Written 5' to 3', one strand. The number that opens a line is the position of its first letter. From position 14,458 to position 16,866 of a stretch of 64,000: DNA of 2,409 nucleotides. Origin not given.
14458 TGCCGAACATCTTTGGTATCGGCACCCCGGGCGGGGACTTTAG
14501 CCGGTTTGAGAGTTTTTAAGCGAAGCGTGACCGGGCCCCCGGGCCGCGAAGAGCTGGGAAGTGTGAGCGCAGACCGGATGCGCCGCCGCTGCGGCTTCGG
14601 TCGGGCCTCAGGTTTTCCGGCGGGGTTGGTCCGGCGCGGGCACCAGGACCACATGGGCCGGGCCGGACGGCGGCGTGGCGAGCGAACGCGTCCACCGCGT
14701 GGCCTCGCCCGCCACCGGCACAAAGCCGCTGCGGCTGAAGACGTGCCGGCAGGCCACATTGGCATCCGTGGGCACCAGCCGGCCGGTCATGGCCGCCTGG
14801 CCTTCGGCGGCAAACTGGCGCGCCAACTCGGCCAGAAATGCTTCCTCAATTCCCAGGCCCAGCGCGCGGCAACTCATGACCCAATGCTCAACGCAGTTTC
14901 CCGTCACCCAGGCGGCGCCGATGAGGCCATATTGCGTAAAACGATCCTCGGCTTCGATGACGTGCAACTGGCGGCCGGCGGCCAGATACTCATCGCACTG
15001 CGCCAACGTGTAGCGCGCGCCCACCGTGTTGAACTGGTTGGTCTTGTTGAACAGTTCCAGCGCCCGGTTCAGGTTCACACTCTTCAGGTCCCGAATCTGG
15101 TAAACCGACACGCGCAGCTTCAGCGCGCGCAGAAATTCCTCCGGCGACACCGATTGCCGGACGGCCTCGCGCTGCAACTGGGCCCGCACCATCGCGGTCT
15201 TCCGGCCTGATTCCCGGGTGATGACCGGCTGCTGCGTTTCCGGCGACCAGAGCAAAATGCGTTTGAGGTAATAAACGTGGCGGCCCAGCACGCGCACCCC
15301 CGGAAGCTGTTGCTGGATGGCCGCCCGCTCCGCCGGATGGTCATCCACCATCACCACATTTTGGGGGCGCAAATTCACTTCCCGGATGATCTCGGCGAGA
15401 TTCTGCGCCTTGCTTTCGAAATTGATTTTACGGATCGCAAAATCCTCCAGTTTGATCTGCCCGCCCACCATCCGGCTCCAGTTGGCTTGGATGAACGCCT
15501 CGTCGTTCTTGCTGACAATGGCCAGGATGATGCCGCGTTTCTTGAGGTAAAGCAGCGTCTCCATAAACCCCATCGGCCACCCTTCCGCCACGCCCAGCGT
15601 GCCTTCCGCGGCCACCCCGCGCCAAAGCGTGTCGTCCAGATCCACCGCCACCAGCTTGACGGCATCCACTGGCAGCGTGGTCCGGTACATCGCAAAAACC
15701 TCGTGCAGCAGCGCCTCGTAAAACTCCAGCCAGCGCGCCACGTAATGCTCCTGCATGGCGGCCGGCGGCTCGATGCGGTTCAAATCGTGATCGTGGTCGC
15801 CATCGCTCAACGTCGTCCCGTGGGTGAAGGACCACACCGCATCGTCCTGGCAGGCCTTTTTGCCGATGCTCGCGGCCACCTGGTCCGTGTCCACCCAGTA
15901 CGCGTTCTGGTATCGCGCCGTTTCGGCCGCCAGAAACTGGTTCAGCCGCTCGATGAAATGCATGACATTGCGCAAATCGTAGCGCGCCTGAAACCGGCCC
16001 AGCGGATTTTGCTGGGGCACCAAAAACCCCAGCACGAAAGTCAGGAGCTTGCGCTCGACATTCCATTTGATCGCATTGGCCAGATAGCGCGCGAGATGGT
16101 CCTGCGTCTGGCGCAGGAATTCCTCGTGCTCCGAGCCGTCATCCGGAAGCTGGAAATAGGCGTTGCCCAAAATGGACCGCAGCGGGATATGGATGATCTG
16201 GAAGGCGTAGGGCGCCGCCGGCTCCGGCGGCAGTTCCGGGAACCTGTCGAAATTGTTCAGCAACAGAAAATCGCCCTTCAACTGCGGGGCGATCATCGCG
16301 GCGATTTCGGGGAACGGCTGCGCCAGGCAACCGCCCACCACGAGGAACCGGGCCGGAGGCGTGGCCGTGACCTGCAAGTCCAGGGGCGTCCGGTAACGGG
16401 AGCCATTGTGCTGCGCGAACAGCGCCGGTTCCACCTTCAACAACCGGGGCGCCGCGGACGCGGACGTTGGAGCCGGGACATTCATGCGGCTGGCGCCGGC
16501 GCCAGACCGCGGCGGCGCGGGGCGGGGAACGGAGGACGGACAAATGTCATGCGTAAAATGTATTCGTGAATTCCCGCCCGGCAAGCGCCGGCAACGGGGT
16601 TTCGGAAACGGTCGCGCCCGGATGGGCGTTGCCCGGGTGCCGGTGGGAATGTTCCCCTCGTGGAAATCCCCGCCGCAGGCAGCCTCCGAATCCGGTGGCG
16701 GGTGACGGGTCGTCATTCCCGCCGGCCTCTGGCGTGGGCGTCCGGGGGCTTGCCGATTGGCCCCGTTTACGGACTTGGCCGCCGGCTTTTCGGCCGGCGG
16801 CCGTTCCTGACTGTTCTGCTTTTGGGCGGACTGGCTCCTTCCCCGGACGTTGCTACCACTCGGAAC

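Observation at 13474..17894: An FkbH-like HAD/GNAT enzyme sandwiched between two sigma28-driven flagellin paralogs is a candidate flagellin-modification enzyme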

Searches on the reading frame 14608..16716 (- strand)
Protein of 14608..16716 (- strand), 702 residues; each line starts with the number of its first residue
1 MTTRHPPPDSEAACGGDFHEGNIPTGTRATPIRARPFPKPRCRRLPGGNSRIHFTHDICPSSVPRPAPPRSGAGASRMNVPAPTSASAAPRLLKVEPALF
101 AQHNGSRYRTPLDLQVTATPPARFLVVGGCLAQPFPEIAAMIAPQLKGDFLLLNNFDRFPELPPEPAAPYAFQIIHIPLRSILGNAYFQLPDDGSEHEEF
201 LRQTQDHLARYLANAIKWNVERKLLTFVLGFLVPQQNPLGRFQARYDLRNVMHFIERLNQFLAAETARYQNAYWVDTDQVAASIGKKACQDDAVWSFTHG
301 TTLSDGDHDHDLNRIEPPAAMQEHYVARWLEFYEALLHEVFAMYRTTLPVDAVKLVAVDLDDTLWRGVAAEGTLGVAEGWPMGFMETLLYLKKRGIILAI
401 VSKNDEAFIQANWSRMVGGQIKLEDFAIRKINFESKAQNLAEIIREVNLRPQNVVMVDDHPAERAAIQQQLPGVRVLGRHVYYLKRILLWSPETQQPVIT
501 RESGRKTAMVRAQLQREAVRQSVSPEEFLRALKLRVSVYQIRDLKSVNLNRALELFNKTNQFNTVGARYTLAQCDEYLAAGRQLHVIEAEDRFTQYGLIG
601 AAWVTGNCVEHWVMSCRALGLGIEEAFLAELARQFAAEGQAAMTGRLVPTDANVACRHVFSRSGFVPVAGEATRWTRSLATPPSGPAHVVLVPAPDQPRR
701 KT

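Call 3: search_protein_families(library=pfam, proteins=[window:14608-16716:-], max_evalue=0.01)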
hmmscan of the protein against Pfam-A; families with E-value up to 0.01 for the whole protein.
window:14608-16716:- (702 aa): 2 families
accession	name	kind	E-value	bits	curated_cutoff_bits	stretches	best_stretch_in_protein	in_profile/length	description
PF00702.32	Hydrolase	-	5.7e-09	37.1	26.4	1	384-467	103-187/191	haloacid dehalogenase-like hydrolase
PF13419.12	HAD_2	-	0.0012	19.4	23.8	1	383-462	83-163/178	Haloacid dehalogenase-like hydrolase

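Call 4: search_protein_families(library=ncbifam, proteins=[window:14608-16716:-], max_evalue=0.01)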
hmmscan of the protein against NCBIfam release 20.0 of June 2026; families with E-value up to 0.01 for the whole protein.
window:14608-16716:- (702 aa): 2 families
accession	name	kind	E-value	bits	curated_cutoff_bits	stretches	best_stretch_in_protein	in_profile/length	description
TIGR01686.1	FkbH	subfamily_domain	8.9e-58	195.9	146.65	1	352-665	2-319/323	FkbH domain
TIGR01681.1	HAD-SF-IIIC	subfamily_domain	2.7e-11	44.4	35.75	1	354-469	1-130/132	HAD-IIIC family phosphatase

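Call 12: find_homologous_proteins(query=window:14611-16485:-, max_evalue=0.00001)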
Query window:14611-16485:- (625 aa): 1467 proteins with E <= 0.00001 among 8000 candidates; the best 120 are listed.
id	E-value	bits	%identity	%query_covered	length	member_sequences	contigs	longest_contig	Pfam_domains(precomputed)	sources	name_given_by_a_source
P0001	0.0e+0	1432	100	100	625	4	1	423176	PF00702.33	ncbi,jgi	-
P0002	0.0e+0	1285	90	99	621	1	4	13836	PF00702.33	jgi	jgi:FkbH-like protein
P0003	0.0e+0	1283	90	99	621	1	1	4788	PF00702.33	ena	-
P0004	0.0e+0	1259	90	97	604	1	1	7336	PF00702.33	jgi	-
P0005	0.0e+0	1151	82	96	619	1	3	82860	PF00702.33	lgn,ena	-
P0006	0.0e+0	1144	81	96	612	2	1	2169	PF00702.33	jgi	jgi:FkbH-like protein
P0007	0.0e+0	1141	79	99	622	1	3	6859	PF00702.33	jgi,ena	jgi:FkbH-like protein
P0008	0.0e+0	1135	80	99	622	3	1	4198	PF00702.33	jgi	jgi:FkbH-like protein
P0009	0.0e+0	1133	79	99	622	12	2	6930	PF00702.33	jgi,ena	-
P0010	0.0e+0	1130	79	100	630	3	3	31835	PF00702.33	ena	-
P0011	0.0e+0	1130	79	99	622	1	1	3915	-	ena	-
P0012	0.0e+0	1129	79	99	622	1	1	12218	-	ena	-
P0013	0.0e+0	1129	78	99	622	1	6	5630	-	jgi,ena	-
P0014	0.0e+0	1129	78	99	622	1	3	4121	-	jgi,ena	jgi:FkbH-like protein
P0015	0.0e+0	1129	78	99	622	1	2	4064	-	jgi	jgi:FkbH-like protein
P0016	0.0e+0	1128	80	98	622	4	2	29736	PF00702.33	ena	-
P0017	0.0e+0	1126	79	99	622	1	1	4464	PF00702.33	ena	-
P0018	0.0e+0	1126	78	99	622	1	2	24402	PF00702.33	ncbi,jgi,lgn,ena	jgi:FkbH-like protein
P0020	0.0e+0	1121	79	99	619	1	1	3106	PF00702.33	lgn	-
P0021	0.0e+0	1121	78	99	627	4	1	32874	PF00702.33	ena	-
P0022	0.0e+0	1120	79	96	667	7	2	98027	PF00702.33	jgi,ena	-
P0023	0.0e+0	1117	79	97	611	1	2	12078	PF00702.33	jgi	jgi:FkbH-like protein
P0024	0.0e+0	1111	80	96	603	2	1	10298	PF00702.33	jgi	jgi:FkbH-like protein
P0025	0.0e+0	1096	75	100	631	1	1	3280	PF00702.33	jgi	jgi:FkbH-like protein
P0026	0.0e+0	1096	79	97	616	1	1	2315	PF00702.33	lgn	-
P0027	0.0e+0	1092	78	96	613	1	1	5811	PF00702.33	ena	-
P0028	0.0e+0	1081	77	98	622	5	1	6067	PF00702.33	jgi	jgi:FkbH-like protein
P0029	0.0e+0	1074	76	98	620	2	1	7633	PF00702.33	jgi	jgi:FkbH-like protein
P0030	0.0e+0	1066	78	94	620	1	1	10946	PF00702.33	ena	-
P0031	0.0e+0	1061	75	98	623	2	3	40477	PF00702.33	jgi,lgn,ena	jgi:FkbH-like protein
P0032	0.0e+0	1054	74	98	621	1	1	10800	PF00702.33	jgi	jgi:FkbH-like protein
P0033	0.0e+0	1053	77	96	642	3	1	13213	PF00702.33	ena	-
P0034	0.0e+0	1049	73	97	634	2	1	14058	PF00702.33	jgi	-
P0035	0.0e+0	1048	73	96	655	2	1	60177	PF00702.33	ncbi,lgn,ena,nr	ncbi:MAG TPA: HAD-IIIC family phosphatase [Verrucomicrobiae bacterium]|nr:HAD-IIIC family phosphatas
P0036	0.0e+0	1043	78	94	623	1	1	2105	PF00702.33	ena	-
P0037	0.0e+0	1037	73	97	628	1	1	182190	PF00702.33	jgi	jgi:FkbH-like protein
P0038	0.0e+0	1032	82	87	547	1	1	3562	PF00702.33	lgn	-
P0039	0.0e+0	1032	73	96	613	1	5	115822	PF00702.33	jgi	jgi:FkbH-like protein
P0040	0.0e+0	1026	73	98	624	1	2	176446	PF00702.33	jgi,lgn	jgi:FkbH-like protein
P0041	0.0e+0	1026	74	96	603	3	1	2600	PF00702.33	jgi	-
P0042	0.0e+0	1024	73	98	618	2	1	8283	PF00702.33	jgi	-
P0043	0.0e+0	1019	73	95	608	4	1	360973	PF00702.33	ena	-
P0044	0.0e+0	1017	80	88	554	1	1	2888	PF00702.33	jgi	jgi:FkbH-like protein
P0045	0.0e+0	1013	72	97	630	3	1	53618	PF00702.33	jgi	jgi:FkbH-like protein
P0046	0.0e+0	1012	71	98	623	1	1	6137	PF00702.33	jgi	jgi:FkbH-like protein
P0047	0.0e+0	1010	70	99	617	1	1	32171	PF00702.33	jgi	jgi:FkbH-like protein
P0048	0.0e+0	1009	72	96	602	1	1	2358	PF00702.33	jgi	jgi:FkbH-like protein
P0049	3.9e-298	1008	73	97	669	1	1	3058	PF00702.33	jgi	jgi:FkbH-like protein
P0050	5.9e-298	1007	71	98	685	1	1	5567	PF00702.33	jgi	jgi:FkbH-like protein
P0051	2.0e-297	1006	70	99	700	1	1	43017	PF00702.33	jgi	jgi:FkbH-like protein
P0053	7.1e-297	1004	72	98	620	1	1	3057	PF00702.33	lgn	-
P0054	8.3e-297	1003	72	96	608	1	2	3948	PF13419.13,PF00702.33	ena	-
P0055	1.5e-296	1003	71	99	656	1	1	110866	PF00702.33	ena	-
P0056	1.8e-296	1002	69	99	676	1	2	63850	PF00702.33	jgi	jgi:FkbH-like protein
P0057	2.1e-296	1002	70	98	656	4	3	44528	PF00702.33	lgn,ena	-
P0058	5.1e-296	1001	72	96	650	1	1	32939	PF00702.33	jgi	jgi:FkbH-like protein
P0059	8.9e-296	1000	70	98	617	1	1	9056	PF00702.33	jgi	jgi:FkbH-like protein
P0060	1.4e-295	999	71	96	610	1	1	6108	PF00702.33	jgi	jgi:FkbH-like protein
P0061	1.6e-295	999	69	98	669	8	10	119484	PF00702.33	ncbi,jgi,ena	jgi:FkbH-like protein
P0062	2.0e-295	999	70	99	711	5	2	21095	PF00702.33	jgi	jgi:FkbH-like protein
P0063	2.8e-295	998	71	98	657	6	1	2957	PF00702.33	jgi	jgi:FkbH-like protein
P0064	4.5e-295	998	70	97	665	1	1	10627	PF00702.33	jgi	jgi:FkbH-like protein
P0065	5.3e-295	998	72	95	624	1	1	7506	PF00702.33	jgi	jgi:FkbH-like protein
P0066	7.5e-295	997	71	98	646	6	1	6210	PF00702.33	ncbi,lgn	-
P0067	7.9e-295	997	71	98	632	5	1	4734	PF00702.33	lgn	-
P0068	2.0e-294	996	70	98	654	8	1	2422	PF00702.33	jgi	-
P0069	3.1e-294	995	71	96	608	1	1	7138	PF00702.33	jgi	jgi:FkbH-like protein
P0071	4.6e-294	994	70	98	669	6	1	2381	PF00702.33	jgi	jgi:FkbH-like protein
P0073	8.7e-294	993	69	99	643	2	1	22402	PF00702.33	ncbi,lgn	-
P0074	1.4e-293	993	71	98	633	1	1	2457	PF00702.33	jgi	jgi:FkbH-like protein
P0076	4.7e-293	991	71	97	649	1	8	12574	PF00702.33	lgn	-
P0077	7.0e-293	991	70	96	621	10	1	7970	PF00702.33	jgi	jgi:FkbH-like protein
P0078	9.1e-293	990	74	92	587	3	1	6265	PF00702.33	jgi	jgi:FkbH-like protein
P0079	2.6e-292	989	70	97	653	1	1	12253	PF13419.13,PF00702.33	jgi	jgi:FkbH-like protein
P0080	3.3e-292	988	70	98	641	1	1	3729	PF00702.33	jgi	jgi:FkbH-like protein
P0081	4.2e-292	988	71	96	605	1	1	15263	PF00702.33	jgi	jgi:FkbH-like protein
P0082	8.2e-292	987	70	96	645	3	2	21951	PF00702.33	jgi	jgi:FkbH-like protein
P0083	1.2e-291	986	70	98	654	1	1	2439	PF00702.33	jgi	jgi:FkbH-like protein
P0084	1.3e-291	986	69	98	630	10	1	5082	PF00702.33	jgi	jgi:FkbH-like protein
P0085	2.1e-291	986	71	97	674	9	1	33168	PF00702.33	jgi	-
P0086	6.0e-291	984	69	98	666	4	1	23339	PF00702.33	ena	-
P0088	1.9e-290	982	68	98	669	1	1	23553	PF00702.33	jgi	jgi:FkbH-like protein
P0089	2.0e-290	982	70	99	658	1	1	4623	PF00702.33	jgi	jgi:FkbH-like protein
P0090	2.6e-290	982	69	99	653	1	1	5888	PF00702.33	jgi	jgi:FkbH-like protein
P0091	3.1e-290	982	69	98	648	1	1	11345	PF00702.33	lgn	-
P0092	3.9e-290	981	69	96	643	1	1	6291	PF00702.33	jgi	jgi:FkbH-like protein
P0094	1.5e-289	979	70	98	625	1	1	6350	PF00702.33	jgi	jgi:FkbH-like protein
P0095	2.9e-289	979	69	99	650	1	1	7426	PF00702.33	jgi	-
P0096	5.3e-289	978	71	96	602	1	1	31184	PF00702.33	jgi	jgi:FkbH-like protein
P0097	7.3e-289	977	71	96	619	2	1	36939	PF00702.33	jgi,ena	-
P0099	1.2e-288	976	68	97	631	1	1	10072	PF00702.33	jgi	jgi:FkbH-like protein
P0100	1.4e-288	976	71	96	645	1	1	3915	PF00702.33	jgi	jgi:FkbH-like protein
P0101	2.2e-288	976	70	96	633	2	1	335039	PF00702.33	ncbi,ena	-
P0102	4.8e-288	975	68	99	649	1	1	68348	PF00702.33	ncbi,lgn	-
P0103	8.2e-288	974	69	97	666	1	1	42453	PF00702.33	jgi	jgi:FkbH-like protein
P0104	9.3e-288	974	70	98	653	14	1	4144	PF00702.33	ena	-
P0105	9.6e-288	974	72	96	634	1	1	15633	PF00702.33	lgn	-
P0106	1.5e-287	973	69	98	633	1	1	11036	PF00702.33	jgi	jgi:FkbH-like protein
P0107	1.7e-287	973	68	98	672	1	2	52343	PF00702.33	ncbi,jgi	jgi:FkbH-like protein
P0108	2.8e-287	972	69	97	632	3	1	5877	PF00702.33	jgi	-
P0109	3.1e-287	972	71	97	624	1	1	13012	PF00702.33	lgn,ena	-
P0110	3.4e-287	972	70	98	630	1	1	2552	PF00702.33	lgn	-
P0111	4.6e-287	971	71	97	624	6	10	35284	PF00702.33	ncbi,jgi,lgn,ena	jgi:FkbH-like protein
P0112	7.6e-287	971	69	98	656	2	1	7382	PF00702.33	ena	-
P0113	9.6e-287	970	70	97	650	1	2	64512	PF00702.33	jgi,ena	jgi:FkbH-like protein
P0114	1.1e-286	970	68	98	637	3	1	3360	PF00702.33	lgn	-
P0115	1.2e-286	970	71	97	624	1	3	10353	PF00702.33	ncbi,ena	-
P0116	1.3e-286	970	69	98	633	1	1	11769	PF00702.33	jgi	jgi:FkbH-like protein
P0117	1.4e-286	970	68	97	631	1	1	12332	PF00702.33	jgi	-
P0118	1.9e-286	969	70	97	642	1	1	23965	PF00702.33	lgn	-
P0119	1.9e-286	969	68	97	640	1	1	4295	PF00702.33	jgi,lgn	jgi:FkbH-like protein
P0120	2.5e-286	969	79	85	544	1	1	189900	PF00702.33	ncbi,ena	-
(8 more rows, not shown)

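Call 14: find_related_loci(query=window:14611-16485:-, collection=genome_contigs, flank=8000)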
Query window:14611-16485:- (625 aa) in genome_contigs; peptide patterns used: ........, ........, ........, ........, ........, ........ (x = any residue, [..] = any of these).
136 stretches matched a pattern; 112 encode a relative of the query (tblastn E <= 1e-3); the best 80 are kept; 78 distinct loci.
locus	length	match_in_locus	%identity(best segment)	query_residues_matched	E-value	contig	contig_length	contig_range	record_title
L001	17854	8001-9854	80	1-618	0e+0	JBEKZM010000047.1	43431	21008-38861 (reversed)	MAG: Verrucomicrobiota bacterium isolate SPRUCE 6 SPRUCE_6_47, whole genome shotgun sequence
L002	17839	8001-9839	80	1-613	0e+0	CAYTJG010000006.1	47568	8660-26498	MAG TPA_asm: uncultured Bifidobacteriaceae bacterium isolate binchicken_co3_196 genome assembly, contig: NODE_2141_lengt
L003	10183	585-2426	67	1-614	0e+0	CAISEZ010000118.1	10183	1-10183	MAG: uncultured Verrucomicrobia subdivision 3 bacterium isolate Umea_bin-09539 genome assembly, contig: bin-09539:118/16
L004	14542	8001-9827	69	6-614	0e+0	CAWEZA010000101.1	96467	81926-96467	MAG: uncultured delta proteobacterium isolate MFD04752.bin.2.55 genome assembly, contig: contig_49050, whole genome shot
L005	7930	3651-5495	67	1-615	0e+0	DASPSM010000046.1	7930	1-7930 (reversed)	MAG TPA_asm: Planctomycetaceae bacterium isolate SMAG_U12251 k141_1331716, whole genome shotgun sequence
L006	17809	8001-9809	68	10-612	0e+0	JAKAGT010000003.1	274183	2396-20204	MAG: Bacteroidetes bacterium isolate WY2.bin60 NODE_33_length_274183_cov_6.402622, whole genome shotgun sequence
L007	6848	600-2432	67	2-617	0e+0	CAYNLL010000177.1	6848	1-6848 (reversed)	MAG TPA_asm: uncultured Opitutaceae bacterium isolate binchicken_co162_84 genome assembly, contig: NODE_29683_length_684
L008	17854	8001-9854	65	3-619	0e+0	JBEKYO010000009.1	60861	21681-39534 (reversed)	MAG: Steroidobacteraceae bacterium isolate SPRUCE 677 SPRUCE_677_9, whole genome shotgun sequence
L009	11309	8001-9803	66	12-612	0e+0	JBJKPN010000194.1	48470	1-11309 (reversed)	MAG: Candidatus Kryptoniota bacterium isolate Bin_123 S1Ck127_2947475_flag_0_multi_17.0000_len_48470, whole genome shotg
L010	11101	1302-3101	67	13-612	0e+0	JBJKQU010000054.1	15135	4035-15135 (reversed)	MAG: Candidatus Kryptoniota bacterium isolate Bin_42 S1Ck127_3308014_flag_0_multi_9.9470_len_15135, whole genome shotgun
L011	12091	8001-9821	67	8-614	0e+0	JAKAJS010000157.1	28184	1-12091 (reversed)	MAG: Deltaproteobacteria bacterium isolate WY4.bin13 NODE_1955_length_28184_cov_1.794597, whole genome shotgun sequence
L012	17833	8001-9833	66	5-615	0e+0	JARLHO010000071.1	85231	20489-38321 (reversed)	MAG: Syntrophobacteraceae bacterium isolate MAG_BA129 MetaBAT2_Bin_129_Anoxic_k141_989668, whole genome shotgun sequence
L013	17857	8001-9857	65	7-618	0e+0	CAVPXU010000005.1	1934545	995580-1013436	MAG: Candidatus Acidoferrales bacterium isolate MFD00008.bin.1.15 genome assembly, contig: contig_22450, whole genome sh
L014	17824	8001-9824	67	8-615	0e+0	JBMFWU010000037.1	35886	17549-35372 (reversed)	MAG: Syntrophobacteraceae bacterium isolate KM4364-26 NODE_522_length_35886_cov_9.423739, whole genome shotgun sequence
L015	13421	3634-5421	66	17-612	0e+0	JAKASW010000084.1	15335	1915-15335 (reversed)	MAG: Bacteroidetes bacterium isolate YP1.bin85 NODE_3124_length_15335_cov_1.255721, whole genome shotgun sequence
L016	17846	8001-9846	66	1-615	0e+0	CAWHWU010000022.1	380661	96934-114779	MAG: uncultured Planctomycetaceae bacterium isolate MFD04434.bin.2.78 genome assembly, contig: contig_25082, whole genom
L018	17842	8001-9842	68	7-620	0e+0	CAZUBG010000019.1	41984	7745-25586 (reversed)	MAG TPA_asm: uncultured Bifidobacteriaceae bacterium isolate binchicken_co3_517 genome assembly, contig: NODE_2682_lengt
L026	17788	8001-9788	64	18-617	0e+0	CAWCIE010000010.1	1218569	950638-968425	MAG: uncultured Gammaproteobacteria bacterium isolate MFD04463.bin.1.256 genome assembly, contig: contig_42735, whole ge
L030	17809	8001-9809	73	15-617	0e+0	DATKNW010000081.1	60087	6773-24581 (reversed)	MAG TPA_asm: Verrucomicrobiia bacterium isolate SMAG_U14747 k141_4228081, whole genome shotgun sequence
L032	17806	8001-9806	69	14-615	0e+0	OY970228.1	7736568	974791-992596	MAG: uncultured Planctomycetaceae bacterium isolate MFD00731.bin.c.1 genome assembly, chromosome: 1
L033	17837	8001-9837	72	1-612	0e+0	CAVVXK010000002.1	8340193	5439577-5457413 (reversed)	MAG: uncultured Planctomycetaceae bacterium isolate MFD04540.bin.1.38 genome assembly, contig: contig_4381, whole genome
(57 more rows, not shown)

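Call 17: find_encoding_contigs(protein=P0001, flank=10000, max_places=3)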
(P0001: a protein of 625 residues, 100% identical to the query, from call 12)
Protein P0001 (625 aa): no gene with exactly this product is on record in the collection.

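Call 18: find_encoding_contigs(protein=P0043, flank=10000, max_places=3)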
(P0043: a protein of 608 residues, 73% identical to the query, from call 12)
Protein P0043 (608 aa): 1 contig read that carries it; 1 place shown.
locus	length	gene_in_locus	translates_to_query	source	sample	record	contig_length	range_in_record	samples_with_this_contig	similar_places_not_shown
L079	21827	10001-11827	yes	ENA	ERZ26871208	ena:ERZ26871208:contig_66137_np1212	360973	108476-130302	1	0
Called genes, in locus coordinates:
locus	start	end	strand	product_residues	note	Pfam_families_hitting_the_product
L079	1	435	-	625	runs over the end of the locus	PF00989:PAS (faint), PF08448:PAS_4 (faint), PF08447:PAS_3, PF02518:HATPase_c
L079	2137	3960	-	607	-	PF08238:Sel1 (faint)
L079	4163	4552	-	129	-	-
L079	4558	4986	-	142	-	PF02561:FliS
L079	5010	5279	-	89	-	-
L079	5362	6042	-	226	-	-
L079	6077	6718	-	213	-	-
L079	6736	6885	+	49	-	-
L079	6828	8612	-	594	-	PF02465:FliD_N, PF07195:FliD_C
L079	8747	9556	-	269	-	PF00669:Flagellin_N, PF00700:Flagellin_C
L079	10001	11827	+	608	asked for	PF00702:Hydrolase (weak)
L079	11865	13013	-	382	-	PF00072:Response_reg, PF13487:HD_5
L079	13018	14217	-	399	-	PF00072:Response_reg, PF01966:HD (faint), PF08668:HDOD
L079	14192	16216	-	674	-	PF01590:GAF (weak), PF13185:GAF_2, PF02518:HATPase_c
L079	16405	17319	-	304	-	PF08668:HDOD, PF01966:HD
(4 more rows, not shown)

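Call 19: search_protein_representatives(protein=window:14611-16485:-)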
Query: 625 residues. Proteins with E-value up to 0.001 (for the whole library): 11014; up to 1e-10: 8484; up to 1e-30: 1399. The best 150 are listed.
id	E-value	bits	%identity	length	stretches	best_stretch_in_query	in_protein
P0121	1.2e-262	888.9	63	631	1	10-615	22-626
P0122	6.5e-170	582.7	46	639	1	23-614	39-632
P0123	4.1e-164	563.5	40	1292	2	30-605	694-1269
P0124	3.7e-159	547.2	47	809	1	22-615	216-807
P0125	9.1e-154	529.4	44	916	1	27-615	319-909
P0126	7.2e-153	526.4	43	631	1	22-591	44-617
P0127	1.0e-149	516.0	43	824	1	29-614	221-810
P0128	2.3e-148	511.5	44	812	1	30-614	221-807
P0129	8.4e-147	506.4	42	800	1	22-615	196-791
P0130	6.5e-146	503.4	44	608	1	26-614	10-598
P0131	3.0e-144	497.9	43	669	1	14-600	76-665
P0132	4.1e-144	497.5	42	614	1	15-618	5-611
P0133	6.7e-144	496.8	43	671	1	18-607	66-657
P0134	6.7e-144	496.8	44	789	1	25-592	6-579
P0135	2.1e-143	495.1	42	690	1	6-613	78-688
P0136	5.5e-142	490.5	43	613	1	27-599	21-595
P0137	1.5e-141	489.0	44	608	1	18-614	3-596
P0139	5.3e-140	483.9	43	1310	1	21-614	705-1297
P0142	1.5e-139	482.4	41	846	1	29-618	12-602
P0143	4.5e-139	480.8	43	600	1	23-590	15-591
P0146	3.6e-137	474.6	42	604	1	23-591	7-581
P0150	2.3e-136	471.9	42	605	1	25-617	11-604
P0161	5.9e-132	457.3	41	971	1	9-594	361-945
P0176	8.7e-127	440.3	39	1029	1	31-613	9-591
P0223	5.5e-104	365.0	35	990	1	17-590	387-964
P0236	1.7e-95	336.9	35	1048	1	31-588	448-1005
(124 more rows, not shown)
